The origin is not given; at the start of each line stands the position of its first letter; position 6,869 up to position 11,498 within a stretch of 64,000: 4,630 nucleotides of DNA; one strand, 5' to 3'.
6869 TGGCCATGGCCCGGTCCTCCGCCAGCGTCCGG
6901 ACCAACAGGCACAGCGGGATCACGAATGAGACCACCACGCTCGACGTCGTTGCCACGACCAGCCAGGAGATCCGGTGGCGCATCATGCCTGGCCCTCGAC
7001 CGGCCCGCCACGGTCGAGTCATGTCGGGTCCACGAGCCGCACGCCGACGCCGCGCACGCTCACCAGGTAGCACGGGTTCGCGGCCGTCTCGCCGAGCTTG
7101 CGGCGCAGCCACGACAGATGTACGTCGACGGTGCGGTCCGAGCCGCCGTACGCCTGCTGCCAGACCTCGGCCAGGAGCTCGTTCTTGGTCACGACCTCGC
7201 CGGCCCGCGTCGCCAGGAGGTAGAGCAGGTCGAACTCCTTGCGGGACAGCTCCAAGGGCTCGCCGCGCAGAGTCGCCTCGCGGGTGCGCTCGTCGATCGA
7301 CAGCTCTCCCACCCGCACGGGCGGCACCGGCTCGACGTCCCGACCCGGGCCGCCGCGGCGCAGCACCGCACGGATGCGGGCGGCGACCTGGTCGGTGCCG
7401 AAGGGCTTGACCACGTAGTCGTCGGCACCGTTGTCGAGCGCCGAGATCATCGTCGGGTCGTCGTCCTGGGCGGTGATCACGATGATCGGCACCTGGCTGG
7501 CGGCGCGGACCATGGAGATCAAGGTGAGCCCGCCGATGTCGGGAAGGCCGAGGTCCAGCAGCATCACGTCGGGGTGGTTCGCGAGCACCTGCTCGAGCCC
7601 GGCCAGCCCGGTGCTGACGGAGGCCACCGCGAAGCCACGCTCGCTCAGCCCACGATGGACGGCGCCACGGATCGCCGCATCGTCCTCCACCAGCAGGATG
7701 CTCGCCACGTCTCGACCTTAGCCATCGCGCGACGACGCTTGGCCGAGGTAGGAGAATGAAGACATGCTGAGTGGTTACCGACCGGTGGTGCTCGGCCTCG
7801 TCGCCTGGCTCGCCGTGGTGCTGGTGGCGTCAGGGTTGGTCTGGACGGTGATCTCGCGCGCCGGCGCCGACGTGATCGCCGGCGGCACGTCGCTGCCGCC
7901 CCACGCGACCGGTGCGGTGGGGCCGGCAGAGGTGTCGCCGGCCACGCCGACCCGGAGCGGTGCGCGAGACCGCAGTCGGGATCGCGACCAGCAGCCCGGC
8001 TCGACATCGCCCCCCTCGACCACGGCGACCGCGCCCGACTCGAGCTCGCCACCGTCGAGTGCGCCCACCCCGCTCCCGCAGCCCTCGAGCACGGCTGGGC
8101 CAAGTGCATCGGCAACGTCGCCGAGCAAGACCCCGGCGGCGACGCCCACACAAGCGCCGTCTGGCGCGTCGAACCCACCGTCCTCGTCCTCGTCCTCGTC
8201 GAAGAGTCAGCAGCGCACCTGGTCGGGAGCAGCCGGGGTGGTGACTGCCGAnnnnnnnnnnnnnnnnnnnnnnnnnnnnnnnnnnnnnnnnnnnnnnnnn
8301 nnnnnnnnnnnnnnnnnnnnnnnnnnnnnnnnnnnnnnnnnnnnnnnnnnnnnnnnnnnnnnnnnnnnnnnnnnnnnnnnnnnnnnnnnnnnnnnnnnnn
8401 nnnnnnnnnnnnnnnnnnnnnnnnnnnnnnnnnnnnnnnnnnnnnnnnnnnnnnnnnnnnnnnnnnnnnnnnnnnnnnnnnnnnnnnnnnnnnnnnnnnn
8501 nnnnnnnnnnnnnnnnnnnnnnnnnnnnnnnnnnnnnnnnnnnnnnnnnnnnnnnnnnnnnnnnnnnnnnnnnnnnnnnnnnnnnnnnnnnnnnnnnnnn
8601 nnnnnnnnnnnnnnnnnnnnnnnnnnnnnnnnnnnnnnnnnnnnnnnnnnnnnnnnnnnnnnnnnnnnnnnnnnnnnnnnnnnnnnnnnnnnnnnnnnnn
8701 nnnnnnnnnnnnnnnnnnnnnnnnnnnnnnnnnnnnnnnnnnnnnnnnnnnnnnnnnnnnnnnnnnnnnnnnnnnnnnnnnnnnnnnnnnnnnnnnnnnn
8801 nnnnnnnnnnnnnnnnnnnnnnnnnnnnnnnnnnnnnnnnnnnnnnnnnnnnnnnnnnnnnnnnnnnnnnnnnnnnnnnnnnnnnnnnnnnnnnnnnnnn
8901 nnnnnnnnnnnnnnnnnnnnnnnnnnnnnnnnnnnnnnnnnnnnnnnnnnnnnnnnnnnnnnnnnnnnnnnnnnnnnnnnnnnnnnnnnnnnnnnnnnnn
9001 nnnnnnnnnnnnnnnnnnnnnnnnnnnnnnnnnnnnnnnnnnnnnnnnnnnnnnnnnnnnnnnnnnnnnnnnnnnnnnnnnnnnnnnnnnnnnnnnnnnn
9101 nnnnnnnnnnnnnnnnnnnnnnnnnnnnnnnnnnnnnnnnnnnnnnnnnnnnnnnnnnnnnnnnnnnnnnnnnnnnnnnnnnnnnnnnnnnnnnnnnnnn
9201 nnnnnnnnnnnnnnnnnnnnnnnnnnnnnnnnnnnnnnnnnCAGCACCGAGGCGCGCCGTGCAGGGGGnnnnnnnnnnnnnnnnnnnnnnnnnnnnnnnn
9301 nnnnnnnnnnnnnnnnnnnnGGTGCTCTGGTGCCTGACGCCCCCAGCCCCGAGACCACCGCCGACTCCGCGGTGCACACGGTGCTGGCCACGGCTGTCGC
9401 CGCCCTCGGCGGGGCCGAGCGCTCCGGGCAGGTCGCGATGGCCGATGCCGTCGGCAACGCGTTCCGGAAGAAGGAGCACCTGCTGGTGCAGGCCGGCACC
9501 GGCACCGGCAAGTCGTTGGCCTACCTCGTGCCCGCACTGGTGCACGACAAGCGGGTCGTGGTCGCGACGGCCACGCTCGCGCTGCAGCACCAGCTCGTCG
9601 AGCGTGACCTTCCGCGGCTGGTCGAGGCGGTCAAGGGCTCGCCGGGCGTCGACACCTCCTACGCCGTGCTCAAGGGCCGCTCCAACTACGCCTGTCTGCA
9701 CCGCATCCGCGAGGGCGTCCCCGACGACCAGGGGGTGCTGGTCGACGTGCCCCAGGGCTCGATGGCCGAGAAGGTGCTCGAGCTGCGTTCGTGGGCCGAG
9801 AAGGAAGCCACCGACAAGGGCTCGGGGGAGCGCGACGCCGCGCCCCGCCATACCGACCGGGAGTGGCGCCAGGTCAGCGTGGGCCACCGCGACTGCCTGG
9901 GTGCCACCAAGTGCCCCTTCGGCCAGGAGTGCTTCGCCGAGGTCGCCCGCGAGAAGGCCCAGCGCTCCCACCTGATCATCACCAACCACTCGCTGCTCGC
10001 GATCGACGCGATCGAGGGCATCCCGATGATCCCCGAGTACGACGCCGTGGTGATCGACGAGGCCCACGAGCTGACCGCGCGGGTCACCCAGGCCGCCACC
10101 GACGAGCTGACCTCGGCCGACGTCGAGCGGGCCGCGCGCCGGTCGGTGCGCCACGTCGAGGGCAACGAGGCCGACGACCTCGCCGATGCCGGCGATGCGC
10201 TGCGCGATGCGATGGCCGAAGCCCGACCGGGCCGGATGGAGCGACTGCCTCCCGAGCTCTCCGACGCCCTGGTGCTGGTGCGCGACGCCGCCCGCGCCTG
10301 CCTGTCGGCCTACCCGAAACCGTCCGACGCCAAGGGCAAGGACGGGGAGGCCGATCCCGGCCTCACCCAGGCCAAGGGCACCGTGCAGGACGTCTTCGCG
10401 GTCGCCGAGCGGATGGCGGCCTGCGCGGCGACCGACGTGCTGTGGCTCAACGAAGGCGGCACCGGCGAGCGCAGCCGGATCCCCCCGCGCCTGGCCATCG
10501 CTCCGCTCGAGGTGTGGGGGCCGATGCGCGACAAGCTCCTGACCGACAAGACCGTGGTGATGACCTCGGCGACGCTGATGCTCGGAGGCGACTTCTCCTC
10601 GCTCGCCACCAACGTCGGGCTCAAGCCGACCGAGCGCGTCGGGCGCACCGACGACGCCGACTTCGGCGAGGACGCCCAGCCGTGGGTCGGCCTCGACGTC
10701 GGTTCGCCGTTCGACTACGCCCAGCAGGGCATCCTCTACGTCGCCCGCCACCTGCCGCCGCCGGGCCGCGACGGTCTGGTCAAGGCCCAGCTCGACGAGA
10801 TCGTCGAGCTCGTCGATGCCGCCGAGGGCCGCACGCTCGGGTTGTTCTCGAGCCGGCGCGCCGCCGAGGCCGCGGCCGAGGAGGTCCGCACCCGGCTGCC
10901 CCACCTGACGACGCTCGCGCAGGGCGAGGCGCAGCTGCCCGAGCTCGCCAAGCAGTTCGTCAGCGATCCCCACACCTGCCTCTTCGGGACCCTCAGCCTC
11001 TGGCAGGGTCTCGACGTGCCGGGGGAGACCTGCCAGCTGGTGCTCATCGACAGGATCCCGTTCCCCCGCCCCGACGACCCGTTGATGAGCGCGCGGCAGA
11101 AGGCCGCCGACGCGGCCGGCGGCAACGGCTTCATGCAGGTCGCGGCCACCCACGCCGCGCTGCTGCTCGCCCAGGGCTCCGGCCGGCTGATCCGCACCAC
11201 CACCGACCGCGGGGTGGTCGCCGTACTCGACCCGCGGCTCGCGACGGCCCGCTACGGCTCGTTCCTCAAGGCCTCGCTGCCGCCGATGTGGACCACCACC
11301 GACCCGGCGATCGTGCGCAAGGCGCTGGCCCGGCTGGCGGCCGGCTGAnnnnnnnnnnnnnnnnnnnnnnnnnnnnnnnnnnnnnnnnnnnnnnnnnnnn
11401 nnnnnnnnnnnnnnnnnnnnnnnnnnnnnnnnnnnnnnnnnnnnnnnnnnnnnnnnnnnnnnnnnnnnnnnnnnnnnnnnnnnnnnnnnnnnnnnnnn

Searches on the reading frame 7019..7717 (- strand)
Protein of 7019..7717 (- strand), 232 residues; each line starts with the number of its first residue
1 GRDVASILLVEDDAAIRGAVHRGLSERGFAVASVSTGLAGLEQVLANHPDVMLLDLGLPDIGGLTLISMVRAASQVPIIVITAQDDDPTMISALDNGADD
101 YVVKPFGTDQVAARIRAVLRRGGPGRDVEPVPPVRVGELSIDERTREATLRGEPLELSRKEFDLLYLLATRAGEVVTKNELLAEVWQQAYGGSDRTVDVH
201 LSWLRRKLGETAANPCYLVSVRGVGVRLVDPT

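Call 19: search_protein_families(library=pfam, max_evalue=0.0001, proteins=[window:7019-7717:-])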
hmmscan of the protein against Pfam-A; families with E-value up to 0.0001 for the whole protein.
window:7019-7717:- (232 aa): 2 families
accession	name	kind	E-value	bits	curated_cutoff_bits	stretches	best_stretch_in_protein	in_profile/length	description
PF00072.30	Response_reg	-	4.8e-27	94.8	30.2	1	7-115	1-110/111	Response regulator receiver domain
PF00486.34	Trans_reg_C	-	5.2e-24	84.6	26.2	1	152-228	1-77/77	Transcriptional regulatory protein, C terminal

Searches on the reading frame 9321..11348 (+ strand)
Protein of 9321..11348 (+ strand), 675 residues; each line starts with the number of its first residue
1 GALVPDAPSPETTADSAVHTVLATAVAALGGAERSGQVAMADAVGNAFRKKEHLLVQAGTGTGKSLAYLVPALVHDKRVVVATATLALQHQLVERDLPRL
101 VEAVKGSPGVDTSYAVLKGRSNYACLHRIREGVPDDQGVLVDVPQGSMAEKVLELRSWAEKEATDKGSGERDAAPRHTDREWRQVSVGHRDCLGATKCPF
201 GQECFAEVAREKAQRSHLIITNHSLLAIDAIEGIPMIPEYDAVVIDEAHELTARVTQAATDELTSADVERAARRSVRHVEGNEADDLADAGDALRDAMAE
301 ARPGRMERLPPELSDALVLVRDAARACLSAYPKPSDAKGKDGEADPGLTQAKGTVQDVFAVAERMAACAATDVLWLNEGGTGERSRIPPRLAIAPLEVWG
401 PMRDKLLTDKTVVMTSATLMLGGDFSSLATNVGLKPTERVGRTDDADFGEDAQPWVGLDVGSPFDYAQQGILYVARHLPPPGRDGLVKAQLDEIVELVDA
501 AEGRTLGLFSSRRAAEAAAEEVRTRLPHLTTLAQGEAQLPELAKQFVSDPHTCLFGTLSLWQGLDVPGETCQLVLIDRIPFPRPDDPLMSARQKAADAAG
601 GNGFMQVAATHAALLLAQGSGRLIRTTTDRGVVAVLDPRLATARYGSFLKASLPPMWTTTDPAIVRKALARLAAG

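Call 19: search_protein_families(library=pfam, max_evalue=0.0001, proteins=[window:9321-11348:+])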
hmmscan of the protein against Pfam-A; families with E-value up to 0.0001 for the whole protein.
window:9321-11348:+ (675 aa): 3 families
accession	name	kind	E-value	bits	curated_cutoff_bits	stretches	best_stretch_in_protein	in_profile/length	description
PF13307.12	Helicase_C_2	-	1.1e-34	120.4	25.3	1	494-655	1-169/170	Helicase C-terminal domain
PF00270.35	DEAD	-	8.4e-10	39.1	26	1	46-95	9-64/167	DEAD/DEAH box helicase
PF04851.21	ResIII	-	3.1e-05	24.4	22.5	0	34-94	5-71/164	Type III restriction enzyme, res subunit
